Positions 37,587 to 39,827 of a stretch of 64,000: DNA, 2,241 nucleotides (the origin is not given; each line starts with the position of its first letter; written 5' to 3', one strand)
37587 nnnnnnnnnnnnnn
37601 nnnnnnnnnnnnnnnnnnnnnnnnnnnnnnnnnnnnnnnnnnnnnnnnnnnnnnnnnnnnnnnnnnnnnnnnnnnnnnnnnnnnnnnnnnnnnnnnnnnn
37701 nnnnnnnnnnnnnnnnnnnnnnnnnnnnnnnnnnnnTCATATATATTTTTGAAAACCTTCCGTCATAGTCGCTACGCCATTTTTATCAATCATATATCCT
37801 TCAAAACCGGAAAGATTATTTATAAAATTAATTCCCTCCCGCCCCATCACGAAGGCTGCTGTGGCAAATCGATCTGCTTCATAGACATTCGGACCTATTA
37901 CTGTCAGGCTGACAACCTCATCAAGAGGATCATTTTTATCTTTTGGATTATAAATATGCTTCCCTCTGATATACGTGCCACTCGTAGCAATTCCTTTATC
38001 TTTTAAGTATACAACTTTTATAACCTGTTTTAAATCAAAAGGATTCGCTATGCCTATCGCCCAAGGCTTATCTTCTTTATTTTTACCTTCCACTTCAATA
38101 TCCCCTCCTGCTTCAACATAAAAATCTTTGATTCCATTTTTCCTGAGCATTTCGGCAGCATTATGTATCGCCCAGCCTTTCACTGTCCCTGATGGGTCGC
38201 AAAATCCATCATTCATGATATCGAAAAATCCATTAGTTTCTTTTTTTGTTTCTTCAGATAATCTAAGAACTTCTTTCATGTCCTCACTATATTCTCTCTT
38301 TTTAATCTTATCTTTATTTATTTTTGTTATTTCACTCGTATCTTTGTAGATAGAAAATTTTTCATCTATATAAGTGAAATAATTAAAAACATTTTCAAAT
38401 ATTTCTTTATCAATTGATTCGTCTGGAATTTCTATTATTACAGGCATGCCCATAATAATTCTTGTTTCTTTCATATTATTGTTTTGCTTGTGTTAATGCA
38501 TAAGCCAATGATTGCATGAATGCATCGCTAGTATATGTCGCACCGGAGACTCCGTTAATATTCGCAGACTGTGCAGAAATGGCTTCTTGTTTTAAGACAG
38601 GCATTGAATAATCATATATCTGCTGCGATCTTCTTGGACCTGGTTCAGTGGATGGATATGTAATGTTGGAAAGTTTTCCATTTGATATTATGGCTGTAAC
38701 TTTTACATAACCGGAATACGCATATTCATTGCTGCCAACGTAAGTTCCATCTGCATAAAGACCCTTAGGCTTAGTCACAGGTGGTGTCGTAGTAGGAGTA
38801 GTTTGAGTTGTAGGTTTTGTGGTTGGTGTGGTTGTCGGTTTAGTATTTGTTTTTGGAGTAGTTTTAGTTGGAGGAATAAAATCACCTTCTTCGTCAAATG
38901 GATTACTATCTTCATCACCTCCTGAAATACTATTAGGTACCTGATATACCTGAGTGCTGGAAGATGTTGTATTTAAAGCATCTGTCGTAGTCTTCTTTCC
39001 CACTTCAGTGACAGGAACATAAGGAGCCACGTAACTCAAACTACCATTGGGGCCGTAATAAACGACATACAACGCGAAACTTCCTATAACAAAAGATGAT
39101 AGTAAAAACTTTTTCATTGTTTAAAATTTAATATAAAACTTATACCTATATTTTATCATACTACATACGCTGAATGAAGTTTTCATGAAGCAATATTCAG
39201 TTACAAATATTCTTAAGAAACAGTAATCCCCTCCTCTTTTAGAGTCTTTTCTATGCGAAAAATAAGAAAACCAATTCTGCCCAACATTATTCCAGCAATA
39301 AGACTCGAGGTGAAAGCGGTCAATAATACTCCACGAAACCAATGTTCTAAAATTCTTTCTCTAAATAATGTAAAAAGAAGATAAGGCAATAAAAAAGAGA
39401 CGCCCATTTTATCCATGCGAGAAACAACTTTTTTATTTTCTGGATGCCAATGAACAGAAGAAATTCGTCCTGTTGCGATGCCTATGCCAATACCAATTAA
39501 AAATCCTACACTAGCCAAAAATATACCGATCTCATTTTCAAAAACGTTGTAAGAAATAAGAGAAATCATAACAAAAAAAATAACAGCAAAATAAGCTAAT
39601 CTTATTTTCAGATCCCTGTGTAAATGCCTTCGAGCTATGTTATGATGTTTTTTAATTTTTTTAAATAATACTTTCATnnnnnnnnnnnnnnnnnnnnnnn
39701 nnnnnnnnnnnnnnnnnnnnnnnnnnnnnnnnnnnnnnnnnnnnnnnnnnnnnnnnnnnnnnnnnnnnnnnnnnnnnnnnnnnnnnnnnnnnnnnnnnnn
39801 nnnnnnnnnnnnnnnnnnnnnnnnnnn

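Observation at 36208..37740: Unusual membrane-embedded NAD(P)H:flavin oxidoreductase fusion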

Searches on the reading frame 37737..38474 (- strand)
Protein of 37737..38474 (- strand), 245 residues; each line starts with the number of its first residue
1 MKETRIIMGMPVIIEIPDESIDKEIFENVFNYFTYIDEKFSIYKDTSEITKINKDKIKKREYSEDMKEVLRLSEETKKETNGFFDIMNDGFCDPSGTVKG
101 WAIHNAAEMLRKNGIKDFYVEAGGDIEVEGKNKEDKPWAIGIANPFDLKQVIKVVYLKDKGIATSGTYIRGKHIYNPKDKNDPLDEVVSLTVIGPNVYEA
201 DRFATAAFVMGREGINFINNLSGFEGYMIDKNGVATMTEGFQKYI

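Call 3: search_protein_families(library=pfam, proteins=[window:37737-38474:-], max_evalue=0.1)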
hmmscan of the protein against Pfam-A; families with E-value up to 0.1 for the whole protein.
window:37737-38474:- (245 aa): 1 family
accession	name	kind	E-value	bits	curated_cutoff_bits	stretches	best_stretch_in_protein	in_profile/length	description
PF02424.20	ApbE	-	4.1e-42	145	25.6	2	93-225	127-263/266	ApbE family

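Call 4: search_protein_families(library=ncbifam, proteins=[window:37737-38474:-], max_evalue=0.1)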
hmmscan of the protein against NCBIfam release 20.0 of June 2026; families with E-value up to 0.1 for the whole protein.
window:37737-38474:- (245 aa): 2 families
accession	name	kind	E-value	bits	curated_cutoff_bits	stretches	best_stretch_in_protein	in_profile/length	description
NF007774.0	PRK10461.1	equivalog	9.6e-22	77.3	498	1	88-235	177-333/351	FAD:protein FMN transferase ApbE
NF003322.0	PRK04334.1-2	equivalog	0.054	12.5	290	1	107-167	107-169/295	hypothetical protein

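Call 57: search_solved_structures(query=window:37737-38474:-, max_evalue=0.001, show_alignments=2)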
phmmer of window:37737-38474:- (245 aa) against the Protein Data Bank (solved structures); distinct sequences matched with E-value up to 0.001: 12.
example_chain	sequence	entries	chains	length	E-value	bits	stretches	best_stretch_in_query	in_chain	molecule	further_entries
4xgw_A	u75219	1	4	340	6.2e-18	68.5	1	88-235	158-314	FAD:protein FMN transferase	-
2o18_A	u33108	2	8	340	2.2e-17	66.7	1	88-235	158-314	Thiamine biosynthesis lipoprotein apbE | FAD:protein FMN transferase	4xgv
6nxi_A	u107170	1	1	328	1.7e-16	63.8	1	88-214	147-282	FAD:protein FMN transferase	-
4xgx_A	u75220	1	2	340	1.8e-16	63.8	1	88-235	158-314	FAD:protein FMN transferase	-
6nxj_A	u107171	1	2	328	3.3e-15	59.6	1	88-214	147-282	FAD:protein FMN transferase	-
3pnd_A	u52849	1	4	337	3.8e-15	59.4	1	88-235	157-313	Thiamine biosynthesis lipoprotein ApbE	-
5mgy_H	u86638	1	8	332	6.6e-13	52.1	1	97-238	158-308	FAD:protein FMN transferase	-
1vrm_A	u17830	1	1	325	4.5e-12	49.3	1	87-212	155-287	hypothetical protein TM1553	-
7esa_A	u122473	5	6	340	4e-10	42.9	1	93-240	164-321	FAD:protein FMN transferase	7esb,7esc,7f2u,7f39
4xdt_A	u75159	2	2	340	0.00049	23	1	98-214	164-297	FAD:protein FMN transferase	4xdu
4ifu_A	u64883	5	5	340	0.00061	22.7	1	98-214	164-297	FAD:protein FMN transferase | Thiamine biosynthesis lipoprotein ApbE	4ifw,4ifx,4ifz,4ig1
7mgt_A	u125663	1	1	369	0.00073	22.4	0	98-214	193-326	FAD:protein FMN transferase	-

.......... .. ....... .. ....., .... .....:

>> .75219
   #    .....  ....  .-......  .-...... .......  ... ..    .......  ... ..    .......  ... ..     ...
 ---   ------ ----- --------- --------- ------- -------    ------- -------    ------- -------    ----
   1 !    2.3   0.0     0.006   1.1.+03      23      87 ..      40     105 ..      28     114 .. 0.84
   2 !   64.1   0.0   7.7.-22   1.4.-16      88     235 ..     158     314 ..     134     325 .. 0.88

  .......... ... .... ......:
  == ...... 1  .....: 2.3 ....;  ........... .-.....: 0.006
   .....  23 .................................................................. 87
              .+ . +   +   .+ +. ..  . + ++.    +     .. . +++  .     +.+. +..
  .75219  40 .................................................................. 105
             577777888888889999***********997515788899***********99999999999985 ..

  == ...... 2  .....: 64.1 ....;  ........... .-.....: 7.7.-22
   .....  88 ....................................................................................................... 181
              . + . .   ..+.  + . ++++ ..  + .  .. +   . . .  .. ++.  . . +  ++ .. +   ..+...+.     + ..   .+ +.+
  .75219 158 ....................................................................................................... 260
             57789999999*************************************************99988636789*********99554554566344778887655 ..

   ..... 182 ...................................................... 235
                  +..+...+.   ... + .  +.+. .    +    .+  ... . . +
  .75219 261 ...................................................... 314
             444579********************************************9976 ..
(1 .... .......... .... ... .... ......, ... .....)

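Call 66: find_homologous_proteins(query=window:37737-38474:-, max_evalue=0.00001)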
Query window:37737-38474:- (245 aa): 7144 proteins with E <= 0.00001 among 7582 candidates; the best 120 are listed.
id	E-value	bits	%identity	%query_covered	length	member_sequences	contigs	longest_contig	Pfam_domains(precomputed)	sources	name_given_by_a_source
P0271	2.9e-159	546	100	100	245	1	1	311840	PF02424.21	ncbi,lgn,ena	-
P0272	1.0e-137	475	87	100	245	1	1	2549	PF02424.21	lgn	-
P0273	9.6e-132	456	81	100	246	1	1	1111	PF02424.21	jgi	-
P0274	1.7e-127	442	81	100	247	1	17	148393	PF02424.21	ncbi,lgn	-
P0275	6.7e-122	424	78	100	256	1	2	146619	PF02424.21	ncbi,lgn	ncbi:MAG: FAD:protein FMN transferase [Minisyncoccia bacterium]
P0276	1.5e-105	370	67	100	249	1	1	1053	PF02424.21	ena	-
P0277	1.2e-104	367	67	100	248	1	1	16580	PF02424.21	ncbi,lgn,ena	-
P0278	2.4e-103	363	67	97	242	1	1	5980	PF02424.21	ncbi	-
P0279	7.1e-103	361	67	100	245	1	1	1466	PF02424.21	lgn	-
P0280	1.7e-102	360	64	100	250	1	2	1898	PF02424.21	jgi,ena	-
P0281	1.8e-102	360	64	100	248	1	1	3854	PF02424.21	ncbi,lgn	-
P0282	2.3e-102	360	64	100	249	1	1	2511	PF02424.21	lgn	-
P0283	3.8e-102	359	66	100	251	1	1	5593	PF02424.21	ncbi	-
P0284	7.0e-102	358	63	100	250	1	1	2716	PF02424.21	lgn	-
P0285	7.5e-102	358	64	100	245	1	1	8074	PF02424.21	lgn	-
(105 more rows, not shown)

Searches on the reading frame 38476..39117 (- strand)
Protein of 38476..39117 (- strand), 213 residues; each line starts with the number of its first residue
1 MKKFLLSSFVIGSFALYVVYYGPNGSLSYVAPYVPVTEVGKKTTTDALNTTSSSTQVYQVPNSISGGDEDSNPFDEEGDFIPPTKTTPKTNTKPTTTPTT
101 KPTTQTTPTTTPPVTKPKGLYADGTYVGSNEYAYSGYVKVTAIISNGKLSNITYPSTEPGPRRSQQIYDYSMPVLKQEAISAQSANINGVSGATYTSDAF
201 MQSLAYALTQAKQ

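Call 3: search_protein_families(library=pfam, proteins=[window:38476-39117:-], max_evalue=0.1)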
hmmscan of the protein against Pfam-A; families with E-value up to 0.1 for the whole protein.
window:38476-39117:- (213 aa): 1 family
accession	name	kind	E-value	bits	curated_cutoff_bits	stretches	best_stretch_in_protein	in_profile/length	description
PF04205.19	FMN_bind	-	4.8e-08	34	22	1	134-208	2-76/77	FMN-binding domain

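Call 4: search_protein_families(library=ncbifam, proteins=[window:38476-39117:-], max_evalue=0.1)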
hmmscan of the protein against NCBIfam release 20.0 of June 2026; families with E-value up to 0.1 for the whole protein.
window:38476-39117:- (213 aa): 3 families
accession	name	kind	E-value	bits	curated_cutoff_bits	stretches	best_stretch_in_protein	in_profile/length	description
NF040603.2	choice_anch_P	subfamily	0.018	15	27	1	132-204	4-76/185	choice-of-anchor P family protein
NF045876.1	RnfG_DVU2794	exception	0.03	13.8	205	1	175-207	143-175/190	RnfABCDGE type electron transport complex subunit G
NF003747.0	PRK05346.1-2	equivalog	0.085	12.1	336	0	170-207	201-238/260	Na(+)-translocating NADH-quinone reductase subunit C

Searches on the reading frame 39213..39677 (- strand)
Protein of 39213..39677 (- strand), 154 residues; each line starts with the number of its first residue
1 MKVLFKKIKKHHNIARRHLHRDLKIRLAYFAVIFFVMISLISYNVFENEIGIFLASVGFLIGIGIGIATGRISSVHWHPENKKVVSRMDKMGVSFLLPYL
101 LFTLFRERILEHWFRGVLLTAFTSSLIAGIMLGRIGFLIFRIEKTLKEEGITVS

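Call 3: search_protein_families(library=pfam, proteins=[window:39213-39677:-], max_evalue=0.1)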
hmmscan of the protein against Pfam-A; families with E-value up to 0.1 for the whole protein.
window:39213-39677:- (154 aa): 2 families
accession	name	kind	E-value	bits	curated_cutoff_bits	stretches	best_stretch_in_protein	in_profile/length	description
PF06703.16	SPC25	-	0.024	14.8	24.3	1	11-57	16-63/159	Microsomal signal peptidase 25 kDa subunit (SPC25)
PF02600.21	DsbB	-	0.048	14.5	22.1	1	25-80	37-87/148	Disulfide bond formation protein DsbB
